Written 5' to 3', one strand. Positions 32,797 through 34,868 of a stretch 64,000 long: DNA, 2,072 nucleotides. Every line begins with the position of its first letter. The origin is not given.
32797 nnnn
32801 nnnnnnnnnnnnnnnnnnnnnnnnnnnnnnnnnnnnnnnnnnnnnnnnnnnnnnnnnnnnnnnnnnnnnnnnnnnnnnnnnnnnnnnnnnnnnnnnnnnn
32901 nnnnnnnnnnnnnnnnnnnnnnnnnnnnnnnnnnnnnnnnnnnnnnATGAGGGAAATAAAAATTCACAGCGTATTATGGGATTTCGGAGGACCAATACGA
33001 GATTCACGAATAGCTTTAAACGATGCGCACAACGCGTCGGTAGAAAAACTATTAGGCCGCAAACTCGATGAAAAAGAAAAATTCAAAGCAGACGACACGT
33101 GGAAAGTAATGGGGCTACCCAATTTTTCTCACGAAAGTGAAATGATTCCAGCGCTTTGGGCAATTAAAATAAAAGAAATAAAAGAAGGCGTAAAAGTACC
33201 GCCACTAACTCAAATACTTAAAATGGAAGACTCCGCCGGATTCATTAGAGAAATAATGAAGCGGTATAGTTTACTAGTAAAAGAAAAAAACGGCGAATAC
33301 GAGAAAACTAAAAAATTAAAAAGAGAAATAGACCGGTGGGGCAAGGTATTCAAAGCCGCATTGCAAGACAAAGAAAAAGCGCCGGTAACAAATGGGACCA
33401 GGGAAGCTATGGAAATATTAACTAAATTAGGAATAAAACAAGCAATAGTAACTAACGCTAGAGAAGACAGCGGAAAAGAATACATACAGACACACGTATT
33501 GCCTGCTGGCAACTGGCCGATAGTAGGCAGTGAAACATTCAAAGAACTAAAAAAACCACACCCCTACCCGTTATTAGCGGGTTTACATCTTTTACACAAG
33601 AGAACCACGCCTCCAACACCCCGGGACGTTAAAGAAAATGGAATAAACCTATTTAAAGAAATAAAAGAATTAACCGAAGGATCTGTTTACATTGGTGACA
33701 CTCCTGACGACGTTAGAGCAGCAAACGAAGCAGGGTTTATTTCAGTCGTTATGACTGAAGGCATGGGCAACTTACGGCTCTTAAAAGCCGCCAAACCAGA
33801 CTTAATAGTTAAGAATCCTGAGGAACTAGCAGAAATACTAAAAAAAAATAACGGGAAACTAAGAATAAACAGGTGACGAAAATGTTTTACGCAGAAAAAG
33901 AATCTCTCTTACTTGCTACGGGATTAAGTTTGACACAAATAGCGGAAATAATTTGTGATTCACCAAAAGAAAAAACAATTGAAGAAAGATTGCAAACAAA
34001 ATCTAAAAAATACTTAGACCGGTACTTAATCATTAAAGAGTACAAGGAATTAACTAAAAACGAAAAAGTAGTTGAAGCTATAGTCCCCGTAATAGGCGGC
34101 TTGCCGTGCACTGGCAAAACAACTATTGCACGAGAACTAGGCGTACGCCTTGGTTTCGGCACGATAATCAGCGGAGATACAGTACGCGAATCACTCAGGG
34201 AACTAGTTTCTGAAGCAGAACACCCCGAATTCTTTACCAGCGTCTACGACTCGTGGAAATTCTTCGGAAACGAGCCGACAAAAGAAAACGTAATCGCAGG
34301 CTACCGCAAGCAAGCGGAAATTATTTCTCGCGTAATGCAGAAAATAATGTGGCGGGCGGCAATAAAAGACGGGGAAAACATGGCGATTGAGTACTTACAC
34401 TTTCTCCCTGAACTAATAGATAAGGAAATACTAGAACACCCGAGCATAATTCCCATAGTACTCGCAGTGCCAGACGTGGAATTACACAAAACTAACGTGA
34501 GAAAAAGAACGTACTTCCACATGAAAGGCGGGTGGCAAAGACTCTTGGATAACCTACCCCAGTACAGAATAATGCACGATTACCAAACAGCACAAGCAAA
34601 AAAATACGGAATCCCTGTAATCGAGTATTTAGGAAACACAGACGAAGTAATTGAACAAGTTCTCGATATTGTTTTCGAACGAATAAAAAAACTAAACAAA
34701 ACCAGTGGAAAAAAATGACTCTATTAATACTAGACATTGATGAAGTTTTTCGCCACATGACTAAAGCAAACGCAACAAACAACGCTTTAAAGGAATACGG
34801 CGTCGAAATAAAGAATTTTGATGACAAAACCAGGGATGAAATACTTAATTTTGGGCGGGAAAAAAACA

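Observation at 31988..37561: Six-gene coupled operon alternating Thermoplasma-type mevalonate enzymes one-to-one with three divergent HAD-superfamily paralogs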

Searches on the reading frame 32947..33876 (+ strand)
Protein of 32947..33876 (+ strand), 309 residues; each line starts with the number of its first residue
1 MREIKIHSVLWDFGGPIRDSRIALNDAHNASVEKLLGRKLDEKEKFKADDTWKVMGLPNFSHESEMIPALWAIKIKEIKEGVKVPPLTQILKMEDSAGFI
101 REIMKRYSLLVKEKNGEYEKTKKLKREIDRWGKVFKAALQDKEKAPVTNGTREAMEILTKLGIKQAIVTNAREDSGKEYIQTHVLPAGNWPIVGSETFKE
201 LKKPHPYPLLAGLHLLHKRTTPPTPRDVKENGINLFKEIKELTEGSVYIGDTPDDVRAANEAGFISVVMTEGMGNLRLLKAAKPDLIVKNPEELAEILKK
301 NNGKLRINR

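Call 3: search_protein_families(library=pfam, proteins=[window:32947-33876:+], max_evalue=0.01)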
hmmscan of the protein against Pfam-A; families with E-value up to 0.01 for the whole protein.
window:32947-33876:+ (309 aa): 3 families
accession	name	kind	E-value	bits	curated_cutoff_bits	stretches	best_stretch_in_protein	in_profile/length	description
PF13419.12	HAD_2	-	4e-11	43.8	23.8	1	109-216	43-148/178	Haloacid dehalogenase-like hydrolase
PF00702.32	Hydrolase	-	1.1e-07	32.8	26.4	1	84-263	52-191/191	haloacid dehalogenase-like hydrolase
PF13242.12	Hydrolase_like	-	6.4e-06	26.4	22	1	242-290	20-71/75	HAD-hyrolase-like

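Call 4: search_protein_families(library=ncbifam, proteins=[window:32947-33876:+], max_evalue=0.01)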
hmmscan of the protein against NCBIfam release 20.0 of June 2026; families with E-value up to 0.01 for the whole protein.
window:32947-33876:+ (309 aa): 12 families
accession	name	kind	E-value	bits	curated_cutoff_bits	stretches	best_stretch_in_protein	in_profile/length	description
NF009695.0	PRK13222.1-2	equivalog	4.1e-13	49.3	225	2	245-300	169-224/226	phosphoglycolate phosphatase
TIGR01449.2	PGP_bact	equivalog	3.7e-09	36.4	180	1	240-298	155-213/213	phosphoglycolate phosphatase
NF009804.0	PRK13288.1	equivalog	3.2e-07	30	218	1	239-302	151-214/215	pyrophosphatase PpaX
NF009698.0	PRK13223.1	equivalog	1.4e-06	27.7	466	0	243-294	174-225/272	phosphoglycolate phosphatase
TIGR01454.1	AHBA_synth_RP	hypoth_equivalog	6.3e-06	26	246.65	1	242-297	147-202/205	AHBA synthesis associated protein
NF009700.0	PRK13226.1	equivalog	1.5e-05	24.8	342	0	147-211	96-159/229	phosphoglycolate phosphatase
NF009699.0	PRK13225.1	equivalog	0.00015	21.4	368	1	246-296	215-265/273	phosphoglycolate phosphatase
NF009697.0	PRK13222.1-4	equivalog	0.00021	20.7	327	0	246-299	170-223/232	phosphoglycolate phosphatase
NF009694.0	PRK13222.1-1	equivalog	0.00036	19.9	415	0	244-295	185-236/252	phosphoglycolate phosphatase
TIGR03351.1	PhnX-like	hypoth_equivalog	0.0068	16.4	218.9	0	247-298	167-219/220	phosphonatase-like hydrolase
NF006506.0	PRK08942.1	equivalog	0.007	15.9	178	0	243-300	120-179/182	D-glycero-beta-D-manno-heptose 1,7-bisphosphate 7-phosphatase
TIGR01422.2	phosphonatase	equivalog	0.0076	15.6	220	0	245-282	175-212/251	phosphonoacetaldehyde hydrolase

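Call 29: find_homologous_proteins(query=window:32947-33876:+)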
Query window:32947-33876:+ (309 aa): 2 proteins with E <= 0.001 among 3449 candidates.
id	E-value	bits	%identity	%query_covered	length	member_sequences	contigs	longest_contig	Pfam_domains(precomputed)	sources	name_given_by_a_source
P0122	5.8e-201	684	100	100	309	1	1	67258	PF13419.13,PF00702.33,PF13242.13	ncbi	ncbi:MAG: HAD hydrolase-like protein [Candidatus Micrarchaeota archaeon]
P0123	9.6e-72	260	47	99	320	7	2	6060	PF13419.13,PF00702.33,PF13242.13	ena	-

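Call 47: find_encoding_contigs(protein=P0123, flank=8000, max_places=3)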
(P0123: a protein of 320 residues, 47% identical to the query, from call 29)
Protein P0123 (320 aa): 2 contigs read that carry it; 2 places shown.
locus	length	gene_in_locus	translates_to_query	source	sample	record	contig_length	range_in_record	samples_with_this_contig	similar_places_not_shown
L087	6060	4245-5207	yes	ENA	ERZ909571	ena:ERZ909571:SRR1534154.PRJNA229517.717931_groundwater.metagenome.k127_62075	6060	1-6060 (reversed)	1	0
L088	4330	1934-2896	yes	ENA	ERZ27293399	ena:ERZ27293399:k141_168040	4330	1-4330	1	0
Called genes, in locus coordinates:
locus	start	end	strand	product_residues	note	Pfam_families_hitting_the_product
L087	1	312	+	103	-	?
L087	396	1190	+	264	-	PF00696:AA_kinase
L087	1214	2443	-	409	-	PF22700:MVD-like_N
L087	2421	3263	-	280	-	-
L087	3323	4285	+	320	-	PF22700:MVD-like_N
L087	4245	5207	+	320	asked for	PF00702:Hydrolase (weak), PF13419:HAD_2 (weak), PF13242:Hydrolase_like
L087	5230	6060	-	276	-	?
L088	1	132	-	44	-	?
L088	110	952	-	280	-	-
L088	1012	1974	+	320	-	PF22700:MVD-like_N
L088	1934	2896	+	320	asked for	PF00702:Hydrolase (weak), PF13419:HAD_2 (weak), PF13242:Hydrolase_like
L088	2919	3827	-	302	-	PF00702:Hydrolase, PF13419:HAD_2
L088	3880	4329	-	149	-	?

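Call 62: predict_structure(alignment_id=A4)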
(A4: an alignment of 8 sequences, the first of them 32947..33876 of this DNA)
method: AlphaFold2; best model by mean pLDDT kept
length: 309 residues; sequences in the alignment: 8
mean_pLDDT: 79.6   pTM: 0.75
mean pLDDT of the five models: 79.6, 78.7, 78.1, 77.1, 76.8
residues with pLDDT >= 90: 83; 70-90: 172; 50-70: 48; < 50: 6
segments of 3 or more residues with pLDDT < 50: 53-56
pLDDT, mean of each block of 10 residues (from residue 1): 94 78 76 80 68 52 72 77 67 80 73 55 77 74 70 92 92 81 75 82 85 89 81 70 91 91 90 77 92 96 89
secondary structure, 60 per line:
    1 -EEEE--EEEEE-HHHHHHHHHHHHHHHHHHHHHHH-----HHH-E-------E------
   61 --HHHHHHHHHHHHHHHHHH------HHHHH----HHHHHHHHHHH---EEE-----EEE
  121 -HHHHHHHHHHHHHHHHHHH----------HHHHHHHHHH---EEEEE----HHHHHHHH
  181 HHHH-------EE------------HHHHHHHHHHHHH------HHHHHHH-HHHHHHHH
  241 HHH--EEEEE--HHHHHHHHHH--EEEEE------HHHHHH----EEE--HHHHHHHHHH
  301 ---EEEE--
elements in order: E2-5 E8-12 H14-36 H63-80 H87-91 H96-106 E110-112 E118-120 H122-140 H151-160 E164-168 H173-184 H206-218 H225-231 H233-243 E246-250 H253-262 E265-269 H276-281 E286-288 H291-300 E304-307

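Call 65: fold_search(model_id=the predicted structure, library=pdb)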
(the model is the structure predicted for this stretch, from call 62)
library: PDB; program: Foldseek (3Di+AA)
matches with E <= 10: 1101; with E <= 0.001: 223
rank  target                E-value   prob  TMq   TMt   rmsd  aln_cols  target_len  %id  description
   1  3qu2_A                2.2e-08  1.00  0.40  0.54  11.7       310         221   15  Crystal structure of pyrophosphatase from bacteroides thetaiotaomicron, a closed cap conformation (released 2011-04-27)
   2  3qu4_F                4.1e-08  1.00  0.40  0.54  11.5       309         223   14  Crystal structure of pyrophosphatase from bacteroides thetaiotaomicron, asp13ala mutant (released 2011-04-27)
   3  3qu4_B                4.4e-08  1.00  0.40  0.54  11.5       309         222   14  Crystal structure of pyrophosphatase from bacteroides thetaiotaomicron, asp13ala mutant (released 2011-04-27)
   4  7arp_A                4.6e-08  1.00  0.41  0.55  12.8       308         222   15  Native L-2-haloacid dehalogenase from Zobellia galactanivorans (released 2021-09-08)
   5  3qu9                  5.2e-08  1.00  0.40  0.54  11.1       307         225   15  Crystal structure of pyrophosphatase from bacteroides thetaiotaomicron, asp13asn mutant complexed with magnesium and tar (released 2011-04-27)
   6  7arp_B                5.8e-08  1.00  0.41  0.55  12.9       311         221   16  Native L-2-haloacid dehalogenase from Zobellia galactanivorans (released 2021-09-08)
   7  3qu4_C                6.5e-08  1.00  0.41  0.55  11.7       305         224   17  Crystal structure of pyrophosphatase from bacteroides thetaiotaomicron, asp13ala mutant (released 2011-04-27)
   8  3quq                  6.5e-08  1.00  0.40  0.53  12.3       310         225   15  Crystal structure of pyrophosphatase from bacteroides thetaiotaomicron, an open cap conformation (released 2011-04-13)
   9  2hi0_B                7.2e-08  1.00  0.40  0.50  13.3       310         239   16  Crystal structure of putative phosphoglycolate phosphatase (YP_619066.1) from Lactobacillus delbrueckii subsp. bulgari (released 2006-08-15)
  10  3qu4_A                7.7e-08  1.00  0.40  0.54  10.8       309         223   14  Crystal structure of pyrophosphatase from bacteroides thetaiotaomicron, asp13ala mutant (released 2011-04-27)
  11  3qu4_E                7.7e-08  1.00  0.41  0.54  11.8       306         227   16  Crystal structure of pyrophosphatase from bacteroides thetaiotaomicron, asp13ala mutant (released 2011-04-27)
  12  3qu7_A                7.7e-08  1.00  0.41  0.56  11.6       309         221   16  Crystal structure of pyrophosphatase from bacteroides thetaiotaomicron, asp13asn mutant complexed with calcium and pho (released 2011-04-27)
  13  2hi0_A                7.7e-08  1.00  0.38  0.48  13.5       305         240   15  Crystal structure of putative phosphoglycolate phosphatase (YP_619066.1) from Lactobacillus delbrueckii subsp. bulgari (released 2006-08-15)
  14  3qx7                  8.6e-08  1.00  0.40  0.54  11.6       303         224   16  Crystal structure of pyrophosphatase from bacteroides thetaiotaomicron complexed with phosphate, a closed cap conformati (released 2011-04-27)
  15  3qyp_B                9.1e-08  1.00  0.41  0.54  11.3       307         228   17  Crystal structure of pyrophosphatase from bacteroides thetaiotaomicron, glu47asn mutant complexed with calcium and pho (released 2011-04-13)
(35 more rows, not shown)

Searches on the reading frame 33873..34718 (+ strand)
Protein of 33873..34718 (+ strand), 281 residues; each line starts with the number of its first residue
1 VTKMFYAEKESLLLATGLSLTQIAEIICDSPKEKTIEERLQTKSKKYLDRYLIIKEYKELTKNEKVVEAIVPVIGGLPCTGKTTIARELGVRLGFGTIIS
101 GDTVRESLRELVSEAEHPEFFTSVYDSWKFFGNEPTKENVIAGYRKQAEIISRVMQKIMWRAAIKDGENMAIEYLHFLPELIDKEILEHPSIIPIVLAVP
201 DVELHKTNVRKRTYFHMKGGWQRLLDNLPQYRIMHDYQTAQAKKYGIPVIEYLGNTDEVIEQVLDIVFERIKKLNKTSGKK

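Call 3: search_protein_families(library=pfam, proteins=[window:33873-34718:+], max_evalue=0.01)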
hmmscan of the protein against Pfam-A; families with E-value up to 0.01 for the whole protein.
window:33873-34718:+ (281 aa): 4 families
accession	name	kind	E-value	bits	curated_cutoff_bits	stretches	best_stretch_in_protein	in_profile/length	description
PF13238.12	AAA_18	-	3e-06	28.2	29.4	1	73-201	2-101/128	AAA domain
PF13671.12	AAA_33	-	2.9e-05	24.9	27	1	73-119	3-46/143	AAA domain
PF13207.12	AAA_17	-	0.00062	20.5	27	1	76-110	2-36/136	AAA domain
PF13521.12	AAA_28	-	0.0034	18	27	0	73-114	3-38/164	AAA domain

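Call 4: search_protein_families(library=ncbifam, proteins=[window:33873-34718:+], max_evalue=0.01)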
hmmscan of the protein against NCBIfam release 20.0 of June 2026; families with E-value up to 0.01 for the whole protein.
window:33873-34718:+ (281 aa): 6 families
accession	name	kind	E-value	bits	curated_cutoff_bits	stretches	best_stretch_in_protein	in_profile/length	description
NF003259.0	PRK04220.1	equivalog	2.6e-40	138.7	343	1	34-280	62-301/306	2-phosphoglycerate kinase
NF008996.1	PRK12339.1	equivalog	9.9e-38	129.8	250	1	73-266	4-191/193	mevalonate-3-phosphate 5-kinase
NF008994.0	PRK12337.1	equivalog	4.4e-34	117.8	603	1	57-275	250-474/492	2-phosphoglycerate kinase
NF008995.0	PRK12338.1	equivalog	3.3e-26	92.4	434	1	70-273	5-208/319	hypothetical protein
TIGR02173.1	cyt_kin_arch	equivalog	0.0019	18.2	102.1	1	73-106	4-36/169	(d)CMP kinase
TIGR01351.1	adk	subfamily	0.0021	17.7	168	1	73-110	3-40/212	adenylate kinase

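Call 35: search_solved_structures(query=window:33873-34718:+, max_evalue=0.01, show_alignments=2)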
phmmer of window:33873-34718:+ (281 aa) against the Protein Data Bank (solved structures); distinct sequences matched with E-value up to 0.01: 0.
